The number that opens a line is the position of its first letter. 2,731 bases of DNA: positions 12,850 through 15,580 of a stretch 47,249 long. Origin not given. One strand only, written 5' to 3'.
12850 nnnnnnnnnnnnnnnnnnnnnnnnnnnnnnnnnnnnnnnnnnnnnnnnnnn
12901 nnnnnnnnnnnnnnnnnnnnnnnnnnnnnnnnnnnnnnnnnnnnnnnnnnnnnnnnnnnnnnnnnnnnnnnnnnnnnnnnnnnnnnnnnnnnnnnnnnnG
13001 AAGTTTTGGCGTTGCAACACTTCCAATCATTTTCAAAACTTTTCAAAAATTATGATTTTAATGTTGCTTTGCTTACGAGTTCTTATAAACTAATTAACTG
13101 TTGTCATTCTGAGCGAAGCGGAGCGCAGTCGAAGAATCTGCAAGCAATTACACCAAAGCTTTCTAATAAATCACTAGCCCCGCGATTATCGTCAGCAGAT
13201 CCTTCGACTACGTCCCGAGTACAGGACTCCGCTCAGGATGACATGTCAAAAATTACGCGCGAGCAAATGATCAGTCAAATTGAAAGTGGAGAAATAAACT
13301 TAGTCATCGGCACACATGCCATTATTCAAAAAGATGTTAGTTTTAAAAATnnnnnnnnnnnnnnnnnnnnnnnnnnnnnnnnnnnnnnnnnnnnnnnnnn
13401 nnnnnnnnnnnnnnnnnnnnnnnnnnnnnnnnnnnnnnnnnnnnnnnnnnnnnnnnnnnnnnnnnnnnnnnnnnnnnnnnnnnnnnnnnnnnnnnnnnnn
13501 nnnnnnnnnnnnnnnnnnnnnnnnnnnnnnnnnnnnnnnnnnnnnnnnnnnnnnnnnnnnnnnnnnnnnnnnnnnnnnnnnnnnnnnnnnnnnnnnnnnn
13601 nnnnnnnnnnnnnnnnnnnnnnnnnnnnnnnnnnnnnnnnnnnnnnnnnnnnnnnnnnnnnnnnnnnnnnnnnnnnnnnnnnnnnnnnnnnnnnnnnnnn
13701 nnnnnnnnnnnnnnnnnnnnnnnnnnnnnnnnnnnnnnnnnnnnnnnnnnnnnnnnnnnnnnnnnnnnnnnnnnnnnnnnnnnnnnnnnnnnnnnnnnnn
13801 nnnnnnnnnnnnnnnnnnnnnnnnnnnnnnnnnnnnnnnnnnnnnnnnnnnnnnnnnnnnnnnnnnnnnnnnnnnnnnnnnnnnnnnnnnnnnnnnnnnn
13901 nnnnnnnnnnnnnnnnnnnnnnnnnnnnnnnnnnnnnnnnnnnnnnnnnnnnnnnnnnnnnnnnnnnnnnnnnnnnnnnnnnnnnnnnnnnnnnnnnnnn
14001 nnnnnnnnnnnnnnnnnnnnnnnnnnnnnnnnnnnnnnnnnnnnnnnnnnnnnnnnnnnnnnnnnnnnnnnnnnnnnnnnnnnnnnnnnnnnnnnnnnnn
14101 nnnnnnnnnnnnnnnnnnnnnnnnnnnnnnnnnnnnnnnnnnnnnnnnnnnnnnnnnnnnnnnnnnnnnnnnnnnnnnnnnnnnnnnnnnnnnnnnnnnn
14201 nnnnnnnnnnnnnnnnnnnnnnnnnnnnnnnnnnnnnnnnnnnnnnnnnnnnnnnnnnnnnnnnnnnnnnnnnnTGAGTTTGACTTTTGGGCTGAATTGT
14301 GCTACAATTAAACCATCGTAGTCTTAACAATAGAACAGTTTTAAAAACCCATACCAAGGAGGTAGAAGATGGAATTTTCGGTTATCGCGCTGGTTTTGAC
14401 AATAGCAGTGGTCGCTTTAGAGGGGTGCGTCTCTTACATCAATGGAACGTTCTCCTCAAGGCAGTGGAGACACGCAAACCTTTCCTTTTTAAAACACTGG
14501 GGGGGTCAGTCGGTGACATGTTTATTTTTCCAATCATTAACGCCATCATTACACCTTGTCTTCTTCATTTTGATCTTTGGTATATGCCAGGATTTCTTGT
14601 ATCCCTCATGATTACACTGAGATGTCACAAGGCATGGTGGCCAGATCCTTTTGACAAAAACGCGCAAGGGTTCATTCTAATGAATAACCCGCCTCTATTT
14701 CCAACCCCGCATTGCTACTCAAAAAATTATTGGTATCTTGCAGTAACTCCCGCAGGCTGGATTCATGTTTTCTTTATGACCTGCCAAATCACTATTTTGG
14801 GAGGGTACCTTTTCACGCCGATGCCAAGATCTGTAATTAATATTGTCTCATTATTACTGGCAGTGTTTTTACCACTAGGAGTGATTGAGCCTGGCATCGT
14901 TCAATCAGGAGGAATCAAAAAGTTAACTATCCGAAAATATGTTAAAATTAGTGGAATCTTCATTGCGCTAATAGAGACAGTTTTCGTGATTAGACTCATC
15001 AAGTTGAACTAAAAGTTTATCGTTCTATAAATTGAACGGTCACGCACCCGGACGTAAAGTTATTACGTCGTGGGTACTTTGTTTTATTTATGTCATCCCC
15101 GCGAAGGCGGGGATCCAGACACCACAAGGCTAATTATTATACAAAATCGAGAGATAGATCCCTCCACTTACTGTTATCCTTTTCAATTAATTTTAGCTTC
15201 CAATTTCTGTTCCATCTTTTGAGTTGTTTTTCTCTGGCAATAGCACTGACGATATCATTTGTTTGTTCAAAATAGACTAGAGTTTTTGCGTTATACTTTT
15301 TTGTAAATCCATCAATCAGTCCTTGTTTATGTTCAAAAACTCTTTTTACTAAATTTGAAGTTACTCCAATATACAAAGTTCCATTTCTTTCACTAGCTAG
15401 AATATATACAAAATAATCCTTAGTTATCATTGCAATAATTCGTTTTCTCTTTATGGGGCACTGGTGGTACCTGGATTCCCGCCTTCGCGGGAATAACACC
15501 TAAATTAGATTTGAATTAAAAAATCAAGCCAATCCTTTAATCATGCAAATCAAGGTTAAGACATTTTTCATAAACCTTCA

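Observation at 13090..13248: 143-bp inverted-repeat element inserted in frame in the RecG helicase core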

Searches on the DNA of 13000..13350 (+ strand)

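Call 41: search_rna_families(source=window, start=13000, end=13350, threshold=evalue, max_evalue=10)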
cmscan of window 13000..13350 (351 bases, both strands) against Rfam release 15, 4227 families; matches with E-value up to 10: 2.
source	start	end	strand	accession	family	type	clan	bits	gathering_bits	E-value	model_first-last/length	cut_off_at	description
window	13101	13244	+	RF04210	MIR8643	Gene; miRNA;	-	23.4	135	0.016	1-150/150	no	MIR8643 microRNA precursor family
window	13263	13319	-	RF00581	SNORD12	Gene; snRNA; snoRNA; CD-box;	CL00044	15.4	43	2.8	1-90/90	no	Small nucleolar SNORD12/SNORD106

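Call 84: search_dna_similar(query=window:13102-13243:+, collection=plasmids, mode=distant, max_evalue=0.001, max_rows=15)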
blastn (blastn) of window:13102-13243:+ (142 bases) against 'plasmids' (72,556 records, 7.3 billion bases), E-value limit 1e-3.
No match.

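Call 85: search_dna_similar(query=window:13102-13243:+, collection=phages, mode=distant, max_evalue=0.001, max_rows=15)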
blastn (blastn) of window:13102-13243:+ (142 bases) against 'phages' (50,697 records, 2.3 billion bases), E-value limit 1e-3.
No match.

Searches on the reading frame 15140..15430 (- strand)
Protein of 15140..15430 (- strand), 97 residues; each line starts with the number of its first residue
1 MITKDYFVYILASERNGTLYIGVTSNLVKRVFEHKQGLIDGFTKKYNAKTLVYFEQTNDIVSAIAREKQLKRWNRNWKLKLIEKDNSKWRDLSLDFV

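Call 49: search_protein_families(library=ncbifam, proteins=[window:15140-15430:-], max_evalue=0.01)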
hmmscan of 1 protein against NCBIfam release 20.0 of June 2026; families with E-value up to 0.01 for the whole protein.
seq(97 aa): 1 family
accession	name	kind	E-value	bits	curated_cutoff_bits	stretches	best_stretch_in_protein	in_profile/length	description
TIGR01453.1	grpIintron_endo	subfamily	0.00034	20.7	56.05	1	7-36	3-32/215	group I intron endonuclease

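Call 50: search_protein_families(library=pfam, proteins=[window:15140-15430:-], max_evalue=0.01)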
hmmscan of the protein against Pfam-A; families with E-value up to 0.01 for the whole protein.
seq(97 aa): 1 family
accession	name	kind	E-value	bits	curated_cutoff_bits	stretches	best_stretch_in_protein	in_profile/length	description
PF01541.30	GIY-YIG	-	1e-14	55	22.6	1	6-79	2-77/78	GIY-YIG catalytic domain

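Call 72: find_homologous_proteins(query=window:15140-15430:-, max_evalue=0.00001)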
Query seq(97 aa) (97 aa): 8000 proteins with E <= 0.00001 among 8000 candidates; the best 120 are listed.
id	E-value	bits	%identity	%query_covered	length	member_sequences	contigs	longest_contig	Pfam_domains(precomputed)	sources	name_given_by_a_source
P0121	1.5e-57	209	100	100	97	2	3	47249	PF01541.31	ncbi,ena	-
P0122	5.3e-50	185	87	100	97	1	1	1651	PF01541.31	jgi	jgi:putative endonuclease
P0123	2.3e-49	183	86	100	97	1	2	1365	PF01541.31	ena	-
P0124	6.1e-48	179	84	100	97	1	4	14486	PF01541.31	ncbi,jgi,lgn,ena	jgi:putative endonuclease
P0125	6.7e-48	178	82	100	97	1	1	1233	PF01541.31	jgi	jgi:putative endonuclease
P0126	3.0e-47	176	84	100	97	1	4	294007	PF01541.31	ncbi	ncbi:MAG: GIY-YIG nuclease family protein [Candidatus Moraniibacteriota bacterium]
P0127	6.6e-47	175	84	100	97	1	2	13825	PF01541.31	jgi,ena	jgi:putative endonuclease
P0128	5.2e-45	169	80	100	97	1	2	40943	PF01541.31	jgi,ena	jgi:putative endonuclease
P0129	9.6e-45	168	78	100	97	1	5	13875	PF01541.31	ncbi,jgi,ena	jgi:putative endonuclease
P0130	7.1e-44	166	77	100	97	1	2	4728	PF01541.31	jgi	-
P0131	2.0e-42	161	77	98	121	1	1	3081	PF01541.31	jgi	jgi:putative endonuclease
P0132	2.3e-41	158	76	99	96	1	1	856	PF01541.31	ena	-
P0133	5.8e-40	153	71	97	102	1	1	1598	PF01541.31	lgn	-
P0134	9.2e-40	152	74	98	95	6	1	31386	PF01541.31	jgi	jgi:putative endonuclease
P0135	2.0e-39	151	70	97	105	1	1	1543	PF01541.31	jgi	jgi:putative endonuclease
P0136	2.1e-39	151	70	100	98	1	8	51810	PF01541.31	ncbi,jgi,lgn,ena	-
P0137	2.3e-39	151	72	100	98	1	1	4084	PF01541.31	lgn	-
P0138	2.4e-39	151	75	94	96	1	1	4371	PF01541.31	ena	-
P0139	3.8e-39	150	77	90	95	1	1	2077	PF01541.31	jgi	-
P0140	4.1e-39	150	75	94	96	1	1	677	PF01541.31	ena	-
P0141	4.6e-39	150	70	96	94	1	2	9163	PF01541.31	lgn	-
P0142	4.6e-39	150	74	94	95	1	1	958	PF01541.31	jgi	jgi:putative endonuclease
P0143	5.9e-39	150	73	92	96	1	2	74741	PF01541.31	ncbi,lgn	ncbi:MAG: GIY-YIG nuclease family protein [Alphaproteobacteria bacterium]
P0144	8.4e-39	149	70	99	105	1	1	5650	PF01541.31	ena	-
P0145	9.0e-39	149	66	99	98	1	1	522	PF01541.31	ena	-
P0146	1.0e-38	149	69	97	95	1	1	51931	PF01541.31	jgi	jgi:putative endonuclease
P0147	1.2e-38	149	69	99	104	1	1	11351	PF01541.31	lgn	-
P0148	1.5e-38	149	73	94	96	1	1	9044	PF01541.31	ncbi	-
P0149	1.6e-38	148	75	95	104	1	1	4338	PF01541.31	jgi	jgi:putative endonuclease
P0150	1.6e-38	148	70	99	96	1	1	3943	PF01541.31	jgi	-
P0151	1.8e-38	148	69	97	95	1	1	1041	PF01541.31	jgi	-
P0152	1.9e-38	148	69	97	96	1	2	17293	PF01541.31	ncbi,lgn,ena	ncbi:MAG: GIY-YIG nuclease family protein [Patescibacteria group bacterium]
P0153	2.2e-38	148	74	90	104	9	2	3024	PF01541.31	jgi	jgi:putative endonuclease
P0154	2.8e-38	148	70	97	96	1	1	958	PF01541.31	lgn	-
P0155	2.9e-38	148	70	96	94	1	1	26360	PF01541.31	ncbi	-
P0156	3.6e-38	147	71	94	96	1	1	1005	PF01541.31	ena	-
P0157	3.7e-38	147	73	97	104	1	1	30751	PF01541.31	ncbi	-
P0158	4.8e-38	147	72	97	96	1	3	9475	PF01541.31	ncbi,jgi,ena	ncbi:MAG: GIY-YIG nuclease family protein [Candidatus Moraniibacteriota bacterium]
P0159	4.8e-38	147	74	94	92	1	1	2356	PF01541.31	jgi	-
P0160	5.2e-38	147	68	100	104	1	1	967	PF01541.31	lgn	-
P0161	5.3e-38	147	70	100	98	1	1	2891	PF01541.31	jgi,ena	-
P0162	5.6e-38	147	67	100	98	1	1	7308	PF01541.31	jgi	-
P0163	5.8e-38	147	69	96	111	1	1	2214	PF01541.31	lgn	-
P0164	6.1e-38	147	72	91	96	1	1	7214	PF01541.31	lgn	-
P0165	6.1e-38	147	68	98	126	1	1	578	PF01541.31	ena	-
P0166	6.3e-38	147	72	95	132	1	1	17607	PF01541.31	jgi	jgi:putative endonuclease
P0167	7.1e-38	146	75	92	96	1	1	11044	PF01541.31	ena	-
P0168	8.0e-38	146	71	98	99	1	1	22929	PF01541.31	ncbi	-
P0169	8.5e-38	146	68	97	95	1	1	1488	PF01541.31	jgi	jgi:putative endonuclease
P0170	9.1e-38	146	67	100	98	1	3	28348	PF01541.31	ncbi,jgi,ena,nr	ncbi:MAG: GIY-YIG nuclease family protein [Patescibacteria group bacterium]|nr:GIY-YIG nuclease fami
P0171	1.1e-37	146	74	97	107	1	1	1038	PF01541.31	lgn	-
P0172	1.1e-37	146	70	97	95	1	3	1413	PF01541.31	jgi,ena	-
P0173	1.1e-37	146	68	98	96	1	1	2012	PF01541.31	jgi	-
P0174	1.1e-37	146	69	96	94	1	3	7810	PF01541.31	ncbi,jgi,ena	ncbi:MAG: GIY-YIG nuclease family protein [Candidatus Paceibacterota bacterium]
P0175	1.2e-37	146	68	95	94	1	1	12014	PF01541.31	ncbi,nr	ncbi:MAG: GIY-YIG nuclease family protein, partial [Patescibacteria group bacterium]|nr:GIY-YIG nucl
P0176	1.2e-37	146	70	97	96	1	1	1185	PF01541.31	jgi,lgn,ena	-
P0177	1.2e-37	146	68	97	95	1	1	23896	PF01541.31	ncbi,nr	ncbi:MAG: GIY-YIG nuclease family protein [Candidatus Moranbacteria bacterium]|nr:GIY-YIG nuclease f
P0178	1.2e-37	146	70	99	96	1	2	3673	PF01541.31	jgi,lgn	-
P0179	1.2e-37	146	70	97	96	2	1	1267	PF01541.31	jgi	jgi:putative endonuclease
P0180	1.4e-37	145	74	93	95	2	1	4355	PF01541.31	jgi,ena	-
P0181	1.4e-37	145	75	91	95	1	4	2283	PF01541.31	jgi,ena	-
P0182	1.4e-37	145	74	97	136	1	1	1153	PF01541.31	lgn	-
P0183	1.5e-37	145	72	96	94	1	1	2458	PF01541.31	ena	-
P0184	1.6e-37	145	68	95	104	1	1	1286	PF01541.31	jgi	jgi:putative endonuclease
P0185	1.6e-37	145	68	99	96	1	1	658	PF01541.31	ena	-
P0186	1.6e-37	145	70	95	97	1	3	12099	PF01541.31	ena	-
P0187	1.7e-37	145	70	97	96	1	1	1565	PF10544.16,PF01541.31,PF22717.2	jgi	-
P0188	1.7e-37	145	67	92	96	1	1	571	PF01541.31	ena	-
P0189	1.7e-37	145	66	100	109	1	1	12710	PF01541.31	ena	-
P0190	1.7e-37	145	72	96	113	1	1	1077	PF01541.31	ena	-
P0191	1.9e-37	145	68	98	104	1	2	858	PF01541.31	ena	-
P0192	1.9e-37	145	69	100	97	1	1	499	PF01541.31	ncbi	-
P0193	1.9e-37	145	73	92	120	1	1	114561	PF01541.31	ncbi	-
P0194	2.0e-37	145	66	97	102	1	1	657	PF01541.31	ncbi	-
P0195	2.1e-37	145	68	99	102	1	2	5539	PF01541.31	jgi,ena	jgi:putative endonuclease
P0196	2.2e-37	145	71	94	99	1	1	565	PF01541.31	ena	-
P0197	2.2e-37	145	67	98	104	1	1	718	PF01541.31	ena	-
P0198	2.3e-37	145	63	97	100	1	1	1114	PF01541.31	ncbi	-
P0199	2.4e-37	145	70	95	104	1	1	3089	PF01541.31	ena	-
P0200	2.6e-37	145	70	95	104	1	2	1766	PF01541.31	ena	-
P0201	2.6e-37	145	72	96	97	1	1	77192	PF01541.31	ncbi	-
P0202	2.6e-37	145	70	92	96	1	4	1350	PF01541.31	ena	-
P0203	3.1e-37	144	67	94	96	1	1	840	PF01541.31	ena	-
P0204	3.1e-37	144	68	95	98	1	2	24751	PF01541.31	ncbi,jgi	-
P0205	3.6e-37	144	68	95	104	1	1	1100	PF01541.31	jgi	jgi:putative endonuclease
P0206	3.7e-37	144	74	92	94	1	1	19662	PF01541.31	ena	-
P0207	3.7e-37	144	67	95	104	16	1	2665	PF01541.31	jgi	-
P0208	3.7e-37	144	68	97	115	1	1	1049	PF01541.31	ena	-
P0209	4.1e-37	144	65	99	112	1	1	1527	PF01541.31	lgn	-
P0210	4.2e-37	144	70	96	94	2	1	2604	PF01541.31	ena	-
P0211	4.4e-37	144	73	91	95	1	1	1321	PF01541.31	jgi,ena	-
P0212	4.4e-37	144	66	99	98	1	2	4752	PF01541.31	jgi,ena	jgi:putative endonuclease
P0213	4.5e-37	144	66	98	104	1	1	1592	PF01541.31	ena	-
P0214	4.5e-37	144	73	97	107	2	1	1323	PF01541.31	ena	-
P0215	4.6e-37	144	67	98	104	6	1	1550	PF01541.31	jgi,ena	-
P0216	5.0e-37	144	67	99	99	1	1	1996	PF01541.31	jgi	jgi:putative endonuclease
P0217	5.2e-37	144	69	96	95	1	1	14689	PF01541.31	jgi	jgi:putative endonuclease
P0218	5.3e-37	144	71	92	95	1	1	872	PF01541.31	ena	-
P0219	5.4e-37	144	66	100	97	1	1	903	PF01541.31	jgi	jgi:putative endonuclease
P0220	5.4e-37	144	69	97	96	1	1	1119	PF01541.31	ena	-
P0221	5.6e-37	143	68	100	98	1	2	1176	PF01541.31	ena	-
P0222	5.7e-37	143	73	94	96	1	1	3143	PF01541.31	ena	-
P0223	6.1e-37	143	70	92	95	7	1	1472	PF01541.31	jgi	jgi:putative endonuclease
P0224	6.2e-37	143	69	96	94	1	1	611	PF01541.31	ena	-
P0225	6.3e-37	143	71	92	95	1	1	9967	PF01541.31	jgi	-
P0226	6.4e-37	143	71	90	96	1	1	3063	PF01541.31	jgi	jgi:putative endonuclease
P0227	6.4e-37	143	74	91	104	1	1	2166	PF01541.31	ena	-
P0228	6.8e-37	143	67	99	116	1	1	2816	PF01541.31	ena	-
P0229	7.1e-37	143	73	92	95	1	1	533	PF01541.31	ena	-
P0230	7.5e-37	143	68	100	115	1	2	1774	PF01541.31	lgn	-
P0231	8.0e-37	143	70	92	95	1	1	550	PF01541.31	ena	-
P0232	8.1e-37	143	67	100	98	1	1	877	PF01541.31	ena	-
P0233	8.3e-37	143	72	92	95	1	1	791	PF01541.31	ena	-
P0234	8.3e-37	143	66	97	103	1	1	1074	PF01541.31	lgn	-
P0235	8.4e-37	143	71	95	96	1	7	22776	PF01541.31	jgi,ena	-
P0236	8.6e-37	143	71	95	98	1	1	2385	PF01541.31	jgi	jgi:putative endonuclease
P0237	8.6e-37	143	68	96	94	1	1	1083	PF01541.31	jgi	-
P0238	8.6e-37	143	67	97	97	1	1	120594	PF01541.31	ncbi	ncbi:GIY-YIG nuclease family protein [Candidatus Margulisiibacteriota bacterium]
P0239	8.9e-37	143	70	95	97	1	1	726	PF01541.31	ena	-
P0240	9.1e-37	143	67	96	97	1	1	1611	PF01541.31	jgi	-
